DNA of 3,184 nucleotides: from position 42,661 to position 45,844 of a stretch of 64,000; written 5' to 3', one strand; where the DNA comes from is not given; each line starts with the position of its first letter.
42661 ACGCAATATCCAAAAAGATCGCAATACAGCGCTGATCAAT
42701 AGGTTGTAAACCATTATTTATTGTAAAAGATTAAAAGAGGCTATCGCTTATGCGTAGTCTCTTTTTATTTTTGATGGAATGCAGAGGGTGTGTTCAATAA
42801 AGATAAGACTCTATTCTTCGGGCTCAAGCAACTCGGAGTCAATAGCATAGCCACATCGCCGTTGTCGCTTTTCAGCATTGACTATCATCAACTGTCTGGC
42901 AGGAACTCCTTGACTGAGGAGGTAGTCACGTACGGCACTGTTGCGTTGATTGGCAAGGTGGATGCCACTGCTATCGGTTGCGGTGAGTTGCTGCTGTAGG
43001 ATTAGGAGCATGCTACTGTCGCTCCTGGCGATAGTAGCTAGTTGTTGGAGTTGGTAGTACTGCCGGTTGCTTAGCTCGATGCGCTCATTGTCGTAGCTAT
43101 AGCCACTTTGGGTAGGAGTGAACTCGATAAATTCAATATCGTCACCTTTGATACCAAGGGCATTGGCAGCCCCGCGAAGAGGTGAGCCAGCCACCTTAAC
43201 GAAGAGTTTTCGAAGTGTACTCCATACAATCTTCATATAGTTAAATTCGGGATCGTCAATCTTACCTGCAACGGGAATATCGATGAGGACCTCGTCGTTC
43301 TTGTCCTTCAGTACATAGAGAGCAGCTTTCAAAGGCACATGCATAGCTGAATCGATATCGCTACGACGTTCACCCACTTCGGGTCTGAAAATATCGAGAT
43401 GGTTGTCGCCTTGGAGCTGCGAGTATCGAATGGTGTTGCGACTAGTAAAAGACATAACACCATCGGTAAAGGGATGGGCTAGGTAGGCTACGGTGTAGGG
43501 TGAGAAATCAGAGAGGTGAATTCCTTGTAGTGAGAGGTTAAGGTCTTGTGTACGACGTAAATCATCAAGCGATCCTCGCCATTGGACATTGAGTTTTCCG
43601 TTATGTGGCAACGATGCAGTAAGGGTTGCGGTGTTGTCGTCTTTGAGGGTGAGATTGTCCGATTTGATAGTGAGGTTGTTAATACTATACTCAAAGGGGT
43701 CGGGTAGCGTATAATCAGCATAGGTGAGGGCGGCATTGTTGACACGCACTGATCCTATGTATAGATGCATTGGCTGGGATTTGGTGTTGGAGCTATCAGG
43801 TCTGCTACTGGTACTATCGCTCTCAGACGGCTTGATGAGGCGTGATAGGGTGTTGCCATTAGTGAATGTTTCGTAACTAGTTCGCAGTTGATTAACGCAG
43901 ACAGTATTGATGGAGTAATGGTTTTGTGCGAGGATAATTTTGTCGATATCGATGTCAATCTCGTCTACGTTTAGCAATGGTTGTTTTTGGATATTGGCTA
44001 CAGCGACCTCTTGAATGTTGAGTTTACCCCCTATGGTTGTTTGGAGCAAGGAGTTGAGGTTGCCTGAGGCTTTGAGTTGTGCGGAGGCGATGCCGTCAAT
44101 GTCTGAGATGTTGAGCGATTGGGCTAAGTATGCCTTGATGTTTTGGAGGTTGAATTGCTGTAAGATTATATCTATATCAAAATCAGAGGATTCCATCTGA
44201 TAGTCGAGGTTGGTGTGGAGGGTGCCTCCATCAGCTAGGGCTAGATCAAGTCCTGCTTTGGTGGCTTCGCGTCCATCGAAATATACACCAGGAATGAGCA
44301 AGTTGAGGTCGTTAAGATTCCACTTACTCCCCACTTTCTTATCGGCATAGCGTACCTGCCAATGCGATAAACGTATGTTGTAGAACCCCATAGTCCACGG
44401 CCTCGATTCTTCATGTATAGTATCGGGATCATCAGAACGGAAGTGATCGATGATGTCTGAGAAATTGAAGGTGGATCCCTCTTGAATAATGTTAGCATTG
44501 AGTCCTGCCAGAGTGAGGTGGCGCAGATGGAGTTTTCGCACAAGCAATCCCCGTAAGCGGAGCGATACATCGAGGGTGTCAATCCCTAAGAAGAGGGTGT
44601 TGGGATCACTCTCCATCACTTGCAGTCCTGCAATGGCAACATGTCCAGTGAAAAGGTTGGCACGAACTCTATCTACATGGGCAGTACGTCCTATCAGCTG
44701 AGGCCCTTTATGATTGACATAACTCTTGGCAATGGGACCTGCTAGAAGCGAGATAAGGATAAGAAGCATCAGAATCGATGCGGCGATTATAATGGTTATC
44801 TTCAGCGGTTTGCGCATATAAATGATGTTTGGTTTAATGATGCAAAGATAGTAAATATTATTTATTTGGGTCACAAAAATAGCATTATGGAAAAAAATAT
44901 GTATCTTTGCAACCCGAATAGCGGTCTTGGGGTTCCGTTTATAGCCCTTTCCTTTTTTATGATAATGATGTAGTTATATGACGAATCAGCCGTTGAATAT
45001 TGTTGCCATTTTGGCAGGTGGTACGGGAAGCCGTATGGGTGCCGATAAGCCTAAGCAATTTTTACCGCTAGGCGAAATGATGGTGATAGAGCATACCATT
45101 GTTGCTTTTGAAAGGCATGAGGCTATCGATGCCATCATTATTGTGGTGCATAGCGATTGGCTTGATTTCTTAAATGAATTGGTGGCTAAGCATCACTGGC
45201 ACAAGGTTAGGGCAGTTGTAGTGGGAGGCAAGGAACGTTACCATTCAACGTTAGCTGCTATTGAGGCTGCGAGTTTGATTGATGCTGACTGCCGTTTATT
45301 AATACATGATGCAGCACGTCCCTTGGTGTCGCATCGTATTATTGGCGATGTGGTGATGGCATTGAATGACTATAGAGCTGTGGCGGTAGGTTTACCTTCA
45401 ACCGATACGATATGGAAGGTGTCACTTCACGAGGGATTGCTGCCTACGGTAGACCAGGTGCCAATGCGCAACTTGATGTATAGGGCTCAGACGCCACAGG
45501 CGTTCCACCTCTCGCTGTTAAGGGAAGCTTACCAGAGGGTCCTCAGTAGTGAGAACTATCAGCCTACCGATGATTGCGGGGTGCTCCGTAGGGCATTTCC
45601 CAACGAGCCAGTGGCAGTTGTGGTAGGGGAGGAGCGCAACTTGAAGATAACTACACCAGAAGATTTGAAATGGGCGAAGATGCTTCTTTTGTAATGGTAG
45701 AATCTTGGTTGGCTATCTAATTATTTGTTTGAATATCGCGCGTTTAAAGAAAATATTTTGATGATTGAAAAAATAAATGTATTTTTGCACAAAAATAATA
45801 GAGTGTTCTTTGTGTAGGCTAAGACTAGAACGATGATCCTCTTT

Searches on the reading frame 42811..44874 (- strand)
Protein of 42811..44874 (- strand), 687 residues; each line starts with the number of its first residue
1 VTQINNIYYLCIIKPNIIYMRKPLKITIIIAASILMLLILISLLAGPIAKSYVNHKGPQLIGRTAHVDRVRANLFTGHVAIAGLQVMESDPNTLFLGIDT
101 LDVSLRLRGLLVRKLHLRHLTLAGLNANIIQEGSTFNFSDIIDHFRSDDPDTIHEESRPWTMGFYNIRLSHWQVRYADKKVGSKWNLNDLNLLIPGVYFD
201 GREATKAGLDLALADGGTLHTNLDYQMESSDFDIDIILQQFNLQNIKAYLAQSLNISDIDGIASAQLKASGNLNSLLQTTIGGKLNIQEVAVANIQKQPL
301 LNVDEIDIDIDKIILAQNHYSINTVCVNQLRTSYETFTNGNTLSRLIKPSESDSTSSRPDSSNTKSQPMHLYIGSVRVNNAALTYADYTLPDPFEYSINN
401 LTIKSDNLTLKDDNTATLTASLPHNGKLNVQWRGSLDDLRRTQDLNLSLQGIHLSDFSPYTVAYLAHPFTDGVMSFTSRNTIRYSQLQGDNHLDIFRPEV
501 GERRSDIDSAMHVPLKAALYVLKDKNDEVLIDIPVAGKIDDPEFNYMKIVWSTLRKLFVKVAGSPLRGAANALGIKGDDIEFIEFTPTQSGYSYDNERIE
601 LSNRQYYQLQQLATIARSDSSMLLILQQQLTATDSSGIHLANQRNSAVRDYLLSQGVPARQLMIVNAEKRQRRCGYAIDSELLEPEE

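Call 5: search_protein_families(library=pfam, proteins=[window:42811-44874:-])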
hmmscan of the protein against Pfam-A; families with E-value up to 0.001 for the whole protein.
window:42811-44874:- (687 aa): 1 family
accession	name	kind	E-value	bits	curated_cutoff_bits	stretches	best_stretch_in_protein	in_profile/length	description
PF05359.17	DUF748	-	6.5e-95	319.6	50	2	155-590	448-888/1037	Domain of Unknown Function (DUF748)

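Call 6: search_protein_families(library=ncbifam, proteins=[window:42811-44874:-])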
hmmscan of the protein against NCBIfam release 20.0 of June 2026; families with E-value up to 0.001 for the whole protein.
window:42811-44874:- (687 aa): 1 family
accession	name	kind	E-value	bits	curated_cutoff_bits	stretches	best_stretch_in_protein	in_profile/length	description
TIGR03545.1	TIGR03545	subfamily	1.8e-10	40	173.35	1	28-128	11-109/556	TIGR03545 family protein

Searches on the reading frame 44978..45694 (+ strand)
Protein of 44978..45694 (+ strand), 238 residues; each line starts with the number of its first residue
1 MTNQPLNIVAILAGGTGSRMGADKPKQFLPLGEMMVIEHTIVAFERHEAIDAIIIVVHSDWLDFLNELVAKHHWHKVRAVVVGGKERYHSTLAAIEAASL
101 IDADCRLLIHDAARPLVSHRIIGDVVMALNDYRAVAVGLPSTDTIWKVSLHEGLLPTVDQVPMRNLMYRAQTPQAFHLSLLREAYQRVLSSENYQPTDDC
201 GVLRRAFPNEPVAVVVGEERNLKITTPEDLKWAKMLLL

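Call 5: search_protein_families(library=pfam, proteins=[window:44978-45694:+])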
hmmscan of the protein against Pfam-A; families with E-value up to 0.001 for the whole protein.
window:44978-45694:+ (238 aa): 2 families
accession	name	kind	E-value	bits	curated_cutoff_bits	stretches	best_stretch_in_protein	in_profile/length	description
PF01128.25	IspD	-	1.2e-50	172.8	27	1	9-237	3-219/221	2-C-methyl-D-erythritol 4-phosphate cytidylyltransferase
PF12804.13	NTP_transf_3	-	1.7e-10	41.7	27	1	10-99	2-80/160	MobA-like NTP transferase domain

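Call 6: search_protein_families(library=ncbifam, proteins=[window:44978-45694:+])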
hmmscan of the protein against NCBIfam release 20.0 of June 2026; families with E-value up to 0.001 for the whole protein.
window:44978-45694:+ (238 aa): 16 families
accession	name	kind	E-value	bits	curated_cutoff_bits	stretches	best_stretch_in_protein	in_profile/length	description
TIGR00453.1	ispD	equivalog_domain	1.6e-54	184.6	181.3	1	9-236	2-218/219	2-C-methyl-D-erythritol 4-phosphate cytidylyltransferase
NF001183.0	PRK00155.1-3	subfamily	8.3e-51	172.6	166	1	8-237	3-231/237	D-ribitol-5-phosphate cytidylyltransferase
NF001186.0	PRK00155.2-3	equivalog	6.7e-50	169.6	253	1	8-237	6-222/224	2-C-methyl-D-erythritol 4-phosphate cytidylyltransferase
NF009924.0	PRK13385.1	subfamily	5.1e-43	147.3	342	1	11-237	6-223/230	2-C-methyl-D-erythritol 4-phosphate cytidylyltransferase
NF006899.0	PRK09382.1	equivalog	9.8e-39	133.6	417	1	9-235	9-218/387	bifunctional 2-C-methyl-D-erythritol 4-phosphate cytidylyltransferase/2-C-methyl-D-erythritol 2,4-cyclodiphosphate synthase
NF010933.0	PRK14353.1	equivalog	1e-07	31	505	1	8-137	7-132/453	bifunctional UDP-N-acetylglucosamine diphosphorylase/glucosamine-1-phosphate N-acetyltransferase GlmU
TIGR03310.1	matur_MocA_YgfJ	equivalog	5.2e-07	29.8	186.45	1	10-131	3-117/188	molybdenum cofactor cytidylyltransferase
TIGR01173.1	glmU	equivalog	1e-06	27.9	366.85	1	9-131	3-119/452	bifunctional UDP-N-acetylglucosamine diphosphorylase/glucosamine-1-phosphate N-acetyltransferase GlmU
NF045665.1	NTPtran_DVU1551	equivalog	3e-06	26.5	315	1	10-57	4-48/359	DVU_1551 family NTP transferase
NF010932.0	PRK14352.1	equivalog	4.5e-06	25.6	611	1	6-134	6-131/488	bifunctional UDP-N-acetylglucosamine diphosphorylase/glucosamine-1-phosphate N-acetyltransferase GlmU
NF001457.0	PRK00317.1-3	equivalog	2.4e-05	23.9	164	1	8-60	3-53/200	molybdenum cofactor guanylyltransferase MobA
TIGR02665.1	molyb_mobA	equivalog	9.2e-05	22.5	151.85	1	10-45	4-38/186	molybdenum cofactor guanylyltransferase MobA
TIGR00454.1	TIGR00454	hypoth_equivalog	0.00011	22.1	174.7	1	11-92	5-83/183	TIGR00454 family protein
TIGR03202.1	pucB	equivalog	0.00011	22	235.05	1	10-127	3-120/192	xanthine dehydrogenase accessory protein PucB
NF010939.0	PRK14359.1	equivalog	0.00012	20.9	592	1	9-131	5-120/430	bifunctional UDP-N-acetylglucosamine diphosphorylase/glucosamine-1-phosphate N-acetyltransferase GlmU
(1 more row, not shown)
